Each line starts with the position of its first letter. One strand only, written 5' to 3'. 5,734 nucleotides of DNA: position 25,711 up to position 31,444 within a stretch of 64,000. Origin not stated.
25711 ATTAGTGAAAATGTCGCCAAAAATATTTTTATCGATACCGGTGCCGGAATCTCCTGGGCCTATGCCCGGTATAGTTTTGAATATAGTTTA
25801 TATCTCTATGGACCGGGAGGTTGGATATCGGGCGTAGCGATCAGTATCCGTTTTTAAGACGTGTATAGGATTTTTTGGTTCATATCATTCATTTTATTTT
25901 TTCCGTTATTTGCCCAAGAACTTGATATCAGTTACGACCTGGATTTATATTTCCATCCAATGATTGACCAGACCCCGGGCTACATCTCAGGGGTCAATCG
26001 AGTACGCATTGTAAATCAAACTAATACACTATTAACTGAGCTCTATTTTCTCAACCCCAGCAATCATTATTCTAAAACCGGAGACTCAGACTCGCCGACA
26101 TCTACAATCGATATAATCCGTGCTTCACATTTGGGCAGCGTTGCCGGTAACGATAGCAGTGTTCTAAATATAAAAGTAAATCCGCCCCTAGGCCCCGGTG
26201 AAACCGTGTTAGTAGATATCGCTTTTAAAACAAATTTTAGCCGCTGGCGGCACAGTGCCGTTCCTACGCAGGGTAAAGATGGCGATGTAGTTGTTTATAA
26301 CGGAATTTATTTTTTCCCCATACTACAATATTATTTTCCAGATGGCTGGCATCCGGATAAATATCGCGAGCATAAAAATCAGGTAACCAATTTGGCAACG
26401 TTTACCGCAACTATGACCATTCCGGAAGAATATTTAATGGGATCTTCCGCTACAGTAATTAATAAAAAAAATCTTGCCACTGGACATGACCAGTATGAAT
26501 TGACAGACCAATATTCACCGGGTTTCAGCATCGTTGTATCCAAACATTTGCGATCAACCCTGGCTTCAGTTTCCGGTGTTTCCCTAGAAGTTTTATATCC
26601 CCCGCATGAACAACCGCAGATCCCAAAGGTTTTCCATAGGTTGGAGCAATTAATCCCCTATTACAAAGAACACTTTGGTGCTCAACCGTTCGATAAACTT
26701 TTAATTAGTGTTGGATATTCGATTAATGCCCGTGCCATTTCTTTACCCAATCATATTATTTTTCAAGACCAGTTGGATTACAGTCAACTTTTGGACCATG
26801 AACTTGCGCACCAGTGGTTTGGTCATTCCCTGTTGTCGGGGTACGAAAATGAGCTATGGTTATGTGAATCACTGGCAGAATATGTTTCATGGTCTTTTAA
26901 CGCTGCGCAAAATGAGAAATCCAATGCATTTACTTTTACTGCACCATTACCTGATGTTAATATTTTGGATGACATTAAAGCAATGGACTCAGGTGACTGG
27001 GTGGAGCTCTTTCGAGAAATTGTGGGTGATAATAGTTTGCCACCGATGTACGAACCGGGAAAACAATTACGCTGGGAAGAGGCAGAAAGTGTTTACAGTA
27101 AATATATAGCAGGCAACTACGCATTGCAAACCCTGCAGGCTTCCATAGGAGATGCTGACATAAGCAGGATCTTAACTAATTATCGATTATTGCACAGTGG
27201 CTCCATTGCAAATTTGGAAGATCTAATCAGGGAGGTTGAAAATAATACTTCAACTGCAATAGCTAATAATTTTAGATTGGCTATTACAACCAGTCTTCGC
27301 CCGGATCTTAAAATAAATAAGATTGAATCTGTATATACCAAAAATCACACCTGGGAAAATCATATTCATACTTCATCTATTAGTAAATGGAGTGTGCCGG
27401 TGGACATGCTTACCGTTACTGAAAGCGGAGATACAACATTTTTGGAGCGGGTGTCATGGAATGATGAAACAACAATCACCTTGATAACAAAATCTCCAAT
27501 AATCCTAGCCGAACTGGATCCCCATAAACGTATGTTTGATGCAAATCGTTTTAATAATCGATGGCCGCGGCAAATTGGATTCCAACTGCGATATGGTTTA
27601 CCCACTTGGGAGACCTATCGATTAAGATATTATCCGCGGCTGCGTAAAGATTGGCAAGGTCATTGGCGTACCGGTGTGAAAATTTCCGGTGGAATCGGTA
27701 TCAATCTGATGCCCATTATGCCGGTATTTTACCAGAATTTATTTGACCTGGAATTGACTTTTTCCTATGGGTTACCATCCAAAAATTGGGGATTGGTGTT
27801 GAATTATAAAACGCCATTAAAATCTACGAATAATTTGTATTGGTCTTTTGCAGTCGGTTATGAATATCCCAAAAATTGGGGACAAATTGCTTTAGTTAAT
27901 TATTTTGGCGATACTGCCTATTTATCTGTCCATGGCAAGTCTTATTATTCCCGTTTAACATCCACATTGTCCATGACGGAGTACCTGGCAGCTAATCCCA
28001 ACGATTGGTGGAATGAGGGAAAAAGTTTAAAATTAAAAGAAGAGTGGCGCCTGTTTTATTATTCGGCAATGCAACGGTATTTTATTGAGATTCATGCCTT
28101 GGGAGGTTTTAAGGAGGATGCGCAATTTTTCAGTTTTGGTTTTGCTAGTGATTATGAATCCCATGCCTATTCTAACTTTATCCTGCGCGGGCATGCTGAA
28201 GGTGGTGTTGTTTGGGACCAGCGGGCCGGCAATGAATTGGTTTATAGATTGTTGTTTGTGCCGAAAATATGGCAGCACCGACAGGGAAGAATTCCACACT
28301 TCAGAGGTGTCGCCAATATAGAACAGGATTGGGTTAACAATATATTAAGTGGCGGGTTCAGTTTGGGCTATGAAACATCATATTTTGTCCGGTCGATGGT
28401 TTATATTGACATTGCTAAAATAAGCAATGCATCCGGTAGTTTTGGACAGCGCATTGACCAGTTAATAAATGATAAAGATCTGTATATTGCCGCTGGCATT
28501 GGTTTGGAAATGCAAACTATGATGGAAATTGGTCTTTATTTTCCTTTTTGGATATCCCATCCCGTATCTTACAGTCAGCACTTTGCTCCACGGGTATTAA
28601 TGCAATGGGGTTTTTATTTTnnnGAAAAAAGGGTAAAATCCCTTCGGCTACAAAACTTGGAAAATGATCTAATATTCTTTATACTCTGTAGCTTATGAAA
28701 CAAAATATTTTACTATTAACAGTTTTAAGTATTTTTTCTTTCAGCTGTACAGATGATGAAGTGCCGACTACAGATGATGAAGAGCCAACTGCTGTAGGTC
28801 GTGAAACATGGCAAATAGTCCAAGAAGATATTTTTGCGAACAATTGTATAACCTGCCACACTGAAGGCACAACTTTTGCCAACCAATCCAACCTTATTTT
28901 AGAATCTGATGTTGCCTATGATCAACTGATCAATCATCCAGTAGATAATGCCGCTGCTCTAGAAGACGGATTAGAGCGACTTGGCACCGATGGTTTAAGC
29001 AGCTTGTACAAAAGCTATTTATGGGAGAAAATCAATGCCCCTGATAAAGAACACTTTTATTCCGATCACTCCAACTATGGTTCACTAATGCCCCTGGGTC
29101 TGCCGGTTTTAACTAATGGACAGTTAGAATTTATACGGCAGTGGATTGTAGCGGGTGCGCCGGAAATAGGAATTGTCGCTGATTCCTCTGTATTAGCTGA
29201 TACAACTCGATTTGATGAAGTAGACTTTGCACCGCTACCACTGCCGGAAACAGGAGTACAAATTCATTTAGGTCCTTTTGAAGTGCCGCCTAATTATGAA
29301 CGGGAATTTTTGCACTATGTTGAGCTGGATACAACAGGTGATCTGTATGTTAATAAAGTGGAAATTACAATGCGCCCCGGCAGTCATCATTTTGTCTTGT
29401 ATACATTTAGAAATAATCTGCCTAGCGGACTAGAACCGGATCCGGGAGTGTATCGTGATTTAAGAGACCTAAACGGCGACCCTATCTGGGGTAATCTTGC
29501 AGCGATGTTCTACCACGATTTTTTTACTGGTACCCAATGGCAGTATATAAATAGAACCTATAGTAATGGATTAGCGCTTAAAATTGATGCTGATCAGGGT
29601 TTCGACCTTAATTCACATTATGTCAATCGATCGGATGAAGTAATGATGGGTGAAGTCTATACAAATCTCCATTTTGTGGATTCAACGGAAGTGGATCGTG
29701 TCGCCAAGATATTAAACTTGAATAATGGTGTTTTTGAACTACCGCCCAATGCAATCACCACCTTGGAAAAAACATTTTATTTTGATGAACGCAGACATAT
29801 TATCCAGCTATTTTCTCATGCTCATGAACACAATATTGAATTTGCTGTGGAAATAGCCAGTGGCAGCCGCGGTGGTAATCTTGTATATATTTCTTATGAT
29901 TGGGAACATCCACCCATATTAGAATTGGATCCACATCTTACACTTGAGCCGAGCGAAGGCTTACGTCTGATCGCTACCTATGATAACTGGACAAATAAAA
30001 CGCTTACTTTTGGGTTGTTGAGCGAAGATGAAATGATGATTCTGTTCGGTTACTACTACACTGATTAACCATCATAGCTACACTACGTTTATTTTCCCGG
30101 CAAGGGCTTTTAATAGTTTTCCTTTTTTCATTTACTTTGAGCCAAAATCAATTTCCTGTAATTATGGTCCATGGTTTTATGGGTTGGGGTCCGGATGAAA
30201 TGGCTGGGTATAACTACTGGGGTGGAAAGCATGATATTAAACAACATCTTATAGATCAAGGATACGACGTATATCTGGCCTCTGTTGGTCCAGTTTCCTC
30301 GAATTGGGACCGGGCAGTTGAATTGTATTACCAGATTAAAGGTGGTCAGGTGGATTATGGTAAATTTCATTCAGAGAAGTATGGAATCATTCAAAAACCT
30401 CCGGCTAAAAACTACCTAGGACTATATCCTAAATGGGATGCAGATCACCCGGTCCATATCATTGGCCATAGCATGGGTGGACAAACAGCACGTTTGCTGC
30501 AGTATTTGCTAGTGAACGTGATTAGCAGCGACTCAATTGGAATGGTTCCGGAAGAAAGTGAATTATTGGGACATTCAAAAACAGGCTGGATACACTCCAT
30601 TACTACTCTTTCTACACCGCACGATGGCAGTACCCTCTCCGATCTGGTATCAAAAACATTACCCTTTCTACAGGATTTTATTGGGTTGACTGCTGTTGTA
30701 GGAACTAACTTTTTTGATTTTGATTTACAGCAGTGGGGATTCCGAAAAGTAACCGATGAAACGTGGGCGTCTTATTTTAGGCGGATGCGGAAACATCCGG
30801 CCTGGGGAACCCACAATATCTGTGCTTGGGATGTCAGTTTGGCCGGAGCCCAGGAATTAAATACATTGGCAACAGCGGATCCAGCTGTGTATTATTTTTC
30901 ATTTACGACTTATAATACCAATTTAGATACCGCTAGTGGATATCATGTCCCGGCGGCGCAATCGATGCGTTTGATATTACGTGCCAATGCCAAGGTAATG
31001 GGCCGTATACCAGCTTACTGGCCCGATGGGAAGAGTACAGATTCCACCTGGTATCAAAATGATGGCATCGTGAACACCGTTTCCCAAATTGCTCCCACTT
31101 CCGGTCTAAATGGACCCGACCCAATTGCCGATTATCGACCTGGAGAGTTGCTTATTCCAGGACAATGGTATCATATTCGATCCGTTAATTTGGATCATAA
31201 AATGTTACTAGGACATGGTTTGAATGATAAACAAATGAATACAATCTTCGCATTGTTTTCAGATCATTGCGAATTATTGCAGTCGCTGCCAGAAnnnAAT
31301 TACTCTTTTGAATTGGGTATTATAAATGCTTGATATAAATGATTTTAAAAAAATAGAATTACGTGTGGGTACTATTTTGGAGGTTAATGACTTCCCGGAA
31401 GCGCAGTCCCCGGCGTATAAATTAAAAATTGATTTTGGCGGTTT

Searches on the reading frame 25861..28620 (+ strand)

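Call 13: search_protein_families(library=pfam, proteins=[window:25861-28620:+], max_evalue=0.001)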
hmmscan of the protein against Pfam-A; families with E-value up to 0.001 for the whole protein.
window:25861-28620:+ (920 aa): 1 family
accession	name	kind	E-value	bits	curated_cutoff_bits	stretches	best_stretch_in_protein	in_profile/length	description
PF01433.26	Peptidase_M1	-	2.5e-09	37.5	27.7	1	302-468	62-212/218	Peptidase family M1 domain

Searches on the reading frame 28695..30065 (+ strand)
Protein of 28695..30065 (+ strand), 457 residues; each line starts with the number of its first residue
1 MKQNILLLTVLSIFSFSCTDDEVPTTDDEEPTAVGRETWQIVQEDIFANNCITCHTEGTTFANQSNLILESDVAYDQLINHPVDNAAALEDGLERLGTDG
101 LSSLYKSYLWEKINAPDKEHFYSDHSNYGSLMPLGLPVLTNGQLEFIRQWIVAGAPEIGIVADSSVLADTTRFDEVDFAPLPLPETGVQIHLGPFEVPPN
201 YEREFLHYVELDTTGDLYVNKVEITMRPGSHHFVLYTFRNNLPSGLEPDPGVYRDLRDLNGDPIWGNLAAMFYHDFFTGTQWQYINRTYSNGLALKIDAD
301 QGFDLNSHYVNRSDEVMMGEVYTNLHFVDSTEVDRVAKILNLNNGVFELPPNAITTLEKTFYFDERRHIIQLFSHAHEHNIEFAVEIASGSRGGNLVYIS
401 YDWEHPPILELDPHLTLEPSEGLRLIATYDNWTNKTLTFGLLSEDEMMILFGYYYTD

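Call 13: search_protein_families(library=pfam, proteins=[window:28695-30065:+], max_evalue=0.001)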
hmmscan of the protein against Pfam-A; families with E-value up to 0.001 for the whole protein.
window:28695-30065:+ (457 aa): 0 families

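Call 40: search_protein_families(library=pfam, proteins=[window:28695-30065:+], max_evalue=0.01)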
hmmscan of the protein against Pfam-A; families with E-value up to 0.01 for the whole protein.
window:28695-30065:+ (457 aa): 0 families

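Call 51: search_protein_families(library=ncbifam, proteins=[window:28695-30065:+], max_evalue=0.01)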
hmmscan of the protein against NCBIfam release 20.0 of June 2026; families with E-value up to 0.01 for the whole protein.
window:28695-30065:+ (457 aa): 2 families
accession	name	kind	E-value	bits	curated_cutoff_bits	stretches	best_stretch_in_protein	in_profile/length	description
NF045774.1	cytochro_C551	exception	0.0041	17.1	118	1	1-57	1-56/110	cytochrome c551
NF045773.1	cytochro_C550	exception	0.0043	17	125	0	8-58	17-67/118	cytochrome c550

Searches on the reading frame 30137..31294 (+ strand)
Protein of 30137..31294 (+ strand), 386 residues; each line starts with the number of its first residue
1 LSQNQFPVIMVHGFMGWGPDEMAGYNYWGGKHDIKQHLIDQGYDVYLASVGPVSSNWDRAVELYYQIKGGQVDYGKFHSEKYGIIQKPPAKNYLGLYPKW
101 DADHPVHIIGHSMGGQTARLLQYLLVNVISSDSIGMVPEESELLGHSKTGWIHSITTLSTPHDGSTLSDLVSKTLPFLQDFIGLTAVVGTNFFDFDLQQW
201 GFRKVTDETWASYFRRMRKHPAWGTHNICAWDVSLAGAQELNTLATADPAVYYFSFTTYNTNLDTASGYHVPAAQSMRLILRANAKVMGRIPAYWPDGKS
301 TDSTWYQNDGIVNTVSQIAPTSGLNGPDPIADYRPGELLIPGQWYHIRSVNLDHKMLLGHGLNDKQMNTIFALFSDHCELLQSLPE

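Call 13: search_protein_families(library=pfam, proteins=[window:30137-31294:+], max_evalue=0.001)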
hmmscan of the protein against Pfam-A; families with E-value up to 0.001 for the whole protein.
window:30137-31294:+ (386 aa): 3 families
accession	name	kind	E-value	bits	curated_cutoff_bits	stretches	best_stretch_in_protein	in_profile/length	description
PF24708.1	Lip_C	-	3.1e-60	204.4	27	1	4-321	1-313/380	Lipase-like, C-terminal domain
PF12697.13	Abhydrolase_6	-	8.5e-05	23.7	26.3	1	90-250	63-178/217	Alpha/beta hydrolase family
PF00561.26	Abhydrolase_1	-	0.0004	20.5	25.8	0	104-121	69-86/245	alpha/beta hydrolase fold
